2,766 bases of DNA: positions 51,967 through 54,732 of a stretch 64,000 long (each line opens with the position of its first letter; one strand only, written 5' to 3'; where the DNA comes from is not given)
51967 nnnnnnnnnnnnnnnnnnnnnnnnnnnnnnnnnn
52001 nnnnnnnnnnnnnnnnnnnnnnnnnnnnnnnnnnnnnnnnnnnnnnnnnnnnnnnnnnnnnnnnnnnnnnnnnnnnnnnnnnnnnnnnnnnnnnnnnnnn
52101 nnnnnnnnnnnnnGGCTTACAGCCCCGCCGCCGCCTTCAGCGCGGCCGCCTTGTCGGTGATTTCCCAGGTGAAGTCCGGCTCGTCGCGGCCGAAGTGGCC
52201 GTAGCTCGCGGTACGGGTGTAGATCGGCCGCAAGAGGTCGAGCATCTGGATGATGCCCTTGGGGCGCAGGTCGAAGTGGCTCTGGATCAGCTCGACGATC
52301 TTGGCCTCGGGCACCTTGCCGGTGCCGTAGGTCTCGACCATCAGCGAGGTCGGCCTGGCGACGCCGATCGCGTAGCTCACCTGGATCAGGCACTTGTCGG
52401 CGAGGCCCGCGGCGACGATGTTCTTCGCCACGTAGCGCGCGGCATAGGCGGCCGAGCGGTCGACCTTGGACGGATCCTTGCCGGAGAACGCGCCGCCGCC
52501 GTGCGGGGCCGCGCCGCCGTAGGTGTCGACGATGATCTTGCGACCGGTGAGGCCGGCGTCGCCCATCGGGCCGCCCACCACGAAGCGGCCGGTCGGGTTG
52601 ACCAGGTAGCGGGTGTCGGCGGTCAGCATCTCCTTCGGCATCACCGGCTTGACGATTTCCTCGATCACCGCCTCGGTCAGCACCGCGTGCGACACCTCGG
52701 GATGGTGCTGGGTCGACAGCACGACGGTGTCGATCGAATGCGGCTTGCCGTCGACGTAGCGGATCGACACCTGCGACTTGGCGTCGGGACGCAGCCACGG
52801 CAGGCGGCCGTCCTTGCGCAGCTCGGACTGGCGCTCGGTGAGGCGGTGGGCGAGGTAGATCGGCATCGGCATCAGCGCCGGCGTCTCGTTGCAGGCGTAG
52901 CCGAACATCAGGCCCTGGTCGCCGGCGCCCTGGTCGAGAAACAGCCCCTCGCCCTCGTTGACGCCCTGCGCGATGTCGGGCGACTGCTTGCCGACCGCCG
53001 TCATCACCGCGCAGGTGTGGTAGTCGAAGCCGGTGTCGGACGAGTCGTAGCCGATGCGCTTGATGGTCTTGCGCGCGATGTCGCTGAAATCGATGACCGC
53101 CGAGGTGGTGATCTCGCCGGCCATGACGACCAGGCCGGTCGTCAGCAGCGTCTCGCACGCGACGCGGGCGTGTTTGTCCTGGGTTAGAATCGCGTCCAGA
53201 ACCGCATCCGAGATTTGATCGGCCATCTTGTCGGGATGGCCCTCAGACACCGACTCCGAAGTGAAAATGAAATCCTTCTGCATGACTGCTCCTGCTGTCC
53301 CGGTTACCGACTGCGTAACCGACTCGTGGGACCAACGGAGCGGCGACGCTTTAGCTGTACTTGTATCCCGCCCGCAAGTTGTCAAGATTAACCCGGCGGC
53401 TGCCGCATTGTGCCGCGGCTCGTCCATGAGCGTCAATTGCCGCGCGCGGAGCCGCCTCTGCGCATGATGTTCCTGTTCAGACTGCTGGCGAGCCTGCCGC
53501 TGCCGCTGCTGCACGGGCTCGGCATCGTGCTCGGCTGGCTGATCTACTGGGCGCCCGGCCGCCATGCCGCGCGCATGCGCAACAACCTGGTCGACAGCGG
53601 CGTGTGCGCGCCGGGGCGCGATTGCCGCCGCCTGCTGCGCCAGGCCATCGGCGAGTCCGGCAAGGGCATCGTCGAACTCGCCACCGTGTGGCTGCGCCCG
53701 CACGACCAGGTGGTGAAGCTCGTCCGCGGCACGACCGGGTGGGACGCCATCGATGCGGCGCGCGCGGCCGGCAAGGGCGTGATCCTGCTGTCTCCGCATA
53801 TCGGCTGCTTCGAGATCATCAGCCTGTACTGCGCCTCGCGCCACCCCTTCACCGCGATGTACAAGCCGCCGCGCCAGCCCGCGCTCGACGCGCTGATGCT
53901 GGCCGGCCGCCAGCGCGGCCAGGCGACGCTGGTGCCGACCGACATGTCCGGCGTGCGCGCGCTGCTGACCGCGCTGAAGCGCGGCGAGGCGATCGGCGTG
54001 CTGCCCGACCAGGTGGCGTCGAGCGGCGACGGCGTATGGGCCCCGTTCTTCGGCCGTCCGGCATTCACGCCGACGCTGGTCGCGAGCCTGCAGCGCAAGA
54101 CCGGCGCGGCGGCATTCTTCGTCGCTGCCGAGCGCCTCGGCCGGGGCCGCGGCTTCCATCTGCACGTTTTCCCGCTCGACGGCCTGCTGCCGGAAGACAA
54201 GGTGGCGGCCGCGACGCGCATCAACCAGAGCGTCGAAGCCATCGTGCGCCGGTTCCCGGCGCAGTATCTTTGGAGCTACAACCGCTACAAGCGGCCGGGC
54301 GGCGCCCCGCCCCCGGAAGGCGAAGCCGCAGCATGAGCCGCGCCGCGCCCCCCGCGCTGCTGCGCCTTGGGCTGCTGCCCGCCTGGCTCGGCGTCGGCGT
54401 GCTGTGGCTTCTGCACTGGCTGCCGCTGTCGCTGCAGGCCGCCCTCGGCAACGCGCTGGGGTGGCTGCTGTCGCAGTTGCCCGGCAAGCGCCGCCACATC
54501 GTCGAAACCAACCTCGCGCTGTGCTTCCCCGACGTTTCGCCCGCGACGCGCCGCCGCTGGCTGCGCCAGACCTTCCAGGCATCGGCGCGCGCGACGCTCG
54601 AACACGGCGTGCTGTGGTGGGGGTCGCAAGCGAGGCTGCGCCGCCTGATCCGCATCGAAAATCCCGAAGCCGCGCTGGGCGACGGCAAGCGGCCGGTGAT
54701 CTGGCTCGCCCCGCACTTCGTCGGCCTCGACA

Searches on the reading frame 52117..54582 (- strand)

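Call 71: search_protein_families(library=pfam, proteins=[window:52117-54582:-], max_evalue=0.00001)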
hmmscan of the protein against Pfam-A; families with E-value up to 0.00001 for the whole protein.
window:52117-54582:- (821 aa): 3 families
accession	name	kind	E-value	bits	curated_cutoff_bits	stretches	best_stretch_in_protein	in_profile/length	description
PF02773.21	S-AdoMet_synt_C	-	3.7e-68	228.2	25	1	669-807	1-137/138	S-adenosylmethionine synthetase, C-terminal domain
PF02772.21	S-AdoMet_synt_M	-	4.4e-49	166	29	1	550-667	1-120/120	S-adenosylmethionine synthetase, central domain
PF00438.25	S-AdoMet_synt_N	-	2.4e-43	147.1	33.1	1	438-535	2-99/99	S-adenosylmethionine synthetase, N-terminal domain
